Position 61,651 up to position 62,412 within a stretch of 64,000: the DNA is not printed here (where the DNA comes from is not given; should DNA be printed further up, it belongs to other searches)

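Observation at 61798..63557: Translationally coupled ABC-type ATPase + PIN-like nuclease pair: candidate defence or abortive-infection module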

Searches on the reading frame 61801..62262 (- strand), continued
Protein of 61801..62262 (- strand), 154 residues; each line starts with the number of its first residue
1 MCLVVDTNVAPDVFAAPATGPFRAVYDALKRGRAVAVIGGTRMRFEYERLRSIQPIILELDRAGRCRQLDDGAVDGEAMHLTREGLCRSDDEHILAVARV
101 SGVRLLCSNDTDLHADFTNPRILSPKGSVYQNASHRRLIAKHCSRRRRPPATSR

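Call 68: search_protein_families(library=padloc, proteins=[L007:6475-9780:+, L007:1247-4447:+, L007:312-1247:+, L007:10714-11496:-, L007:9888-10487:+, L004:7239-8930:-, L006:2693-4390:-, L006:7816-9342:-, L003:9278-11248:+, L005:5911-7506:+], max_evalue=1e-10)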
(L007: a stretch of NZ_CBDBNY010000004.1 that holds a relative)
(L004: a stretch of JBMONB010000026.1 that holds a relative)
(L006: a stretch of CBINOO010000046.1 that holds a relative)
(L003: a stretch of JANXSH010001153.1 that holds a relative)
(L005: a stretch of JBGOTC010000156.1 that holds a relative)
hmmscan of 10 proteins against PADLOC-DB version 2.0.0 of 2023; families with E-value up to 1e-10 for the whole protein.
L007:6475-9780:+ (1102 aa): 2 families
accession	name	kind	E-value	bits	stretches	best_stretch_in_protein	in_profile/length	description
PDLC00662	HmaC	-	7.8e-71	237.5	1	3-796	2-770/941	AAA+ ATPase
PDLC02192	DUF499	-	3.6e-14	49.6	1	46-387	34-347/1022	-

L007:1247-4447:+ (1067 aa): 6 families
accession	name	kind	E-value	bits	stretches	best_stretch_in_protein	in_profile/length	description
PDLC00661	HmaB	-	5.9e-114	379.9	2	329-876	267-809/973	DNA-adenine methylase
PDLC00660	HmaB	-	1.6e-109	365.2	2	330-872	267-805/967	DNA-adenine methylase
PDLC03233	MTase_II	-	7.1e-46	155.1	1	327-798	208-648/731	Type II methyltransferase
PDLC02189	DUF1156_MTase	-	2.7e-41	139.7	2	500-819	436-703/944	-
PDLC03352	MTase_II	-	2.2e-30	103.2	1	503-670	412-598/1023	Type II methyltransferase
PDLC03314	MTase_II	-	2.9e-26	89.9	1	544-796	460-681/944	Type II methyltransferase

L007:312-1247:+ (312 aa): 2 families
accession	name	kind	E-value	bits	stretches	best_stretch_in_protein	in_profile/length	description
PDLC04997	PDC-S32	-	1.8e-33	114.4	1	25-298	27-282/285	-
PDLC04996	PDC-S32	-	2.3e-28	97.6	1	119-299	101-278/280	-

L007:10714-11496:- (261 aa): 1 family
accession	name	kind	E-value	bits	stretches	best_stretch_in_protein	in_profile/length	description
PDLC02347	AbiJ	-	1.3e-16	59.2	1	136-247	165-275/281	AbiJ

L007:9888-10487:+ (200 aa): 0 families

L004:7239-8930:- (564 aa): 0 families

L006:2693-4390:- (566 aa): 0 families

L006:7816-9342:- (509 aa): 0 families

L003:9278-11248:+ (657 aa): 0 families

L005:5911-7506:+ (532 aa): 0 families

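Call 75: find_related_loci(query=A2, collection=metagenome_contigs, flank=3000)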
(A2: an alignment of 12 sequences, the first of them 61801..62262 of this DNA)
Query A2 (154 aa) in metagenome_contigs; peptide patterns used: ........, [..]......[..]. (x = any residue, [..] = any of these).
71 stretches matched a pattern; 23 encode a relative of the query (tblastn E <= 1e-3); 23 distinct loci.
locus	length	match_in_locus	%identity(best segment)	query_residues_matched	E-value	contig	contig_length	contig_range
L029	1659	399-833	58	1-145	5e-52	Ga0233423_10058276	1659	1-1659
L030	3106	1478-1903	49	1-143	2e-43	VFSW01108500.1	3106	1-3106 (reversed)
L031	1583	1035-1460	52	1-143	8e-44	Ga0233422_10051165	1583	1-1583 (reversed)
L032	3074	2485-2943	50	1-154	4e-43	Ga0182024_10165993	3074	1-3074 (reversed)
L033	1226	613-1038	52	1-143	2e-44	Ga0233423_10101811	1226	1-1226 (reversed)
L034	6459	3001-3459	49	1-154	2e-42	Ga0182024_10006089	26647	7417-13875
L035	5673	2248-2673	49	1-143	1e-41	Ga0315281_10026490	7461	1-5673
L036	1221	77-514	47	1-148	1e-42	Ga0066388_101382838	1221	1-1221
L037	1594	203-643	53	1-148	1e-41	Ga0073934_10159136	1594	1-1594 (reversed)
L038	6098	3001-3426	52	1-143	6e-41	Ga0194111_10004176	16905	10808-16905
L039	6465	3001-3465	47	1-149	4e-38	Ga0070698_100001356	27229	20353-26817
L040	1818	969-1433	47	1-149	2e-38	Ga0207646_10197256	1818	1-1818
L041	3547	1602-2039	49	1-147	3e-37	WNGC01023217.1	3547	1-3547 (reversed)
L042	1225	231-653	52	1-143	6e-38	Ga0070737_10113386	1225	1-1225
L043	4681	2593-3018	50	1-143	3e-36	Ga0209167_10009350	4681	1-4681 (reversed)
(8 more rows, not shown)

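Call 81: search_protein_families(library=phrogs, proteins=[window:61801-62262:-], max_evalue=0.00001)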
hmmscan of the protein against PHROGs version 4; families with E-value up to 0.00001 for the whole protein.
window:61801-62262:- (154 aa): 0 families

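Call 85: search_protein_families(library=pfam, proteins=[L007:4607-5995:+], max_evalue=0.01)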
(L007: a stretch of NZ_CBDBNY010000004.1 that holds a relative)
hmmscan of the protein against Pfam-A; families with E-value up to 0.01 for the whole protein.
L007:4607-5995:+ (463 aa): 3 families
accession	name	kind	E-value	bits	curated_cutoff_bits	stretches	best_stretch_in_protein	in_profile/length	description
PF13304.12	AAA_21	-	8.9e-18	65.8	27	1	326-395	234-304/304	AAA domain, putative AbiEii toxin, Type IV TA system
PF13175.12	AAA_15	-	6.6e-16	59.3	32.1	2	314-393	291-373/374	AAA ATPase domain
PF13476.12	AAA_23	-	0.00047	21.3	27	1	2-36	2-36/201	AAA domain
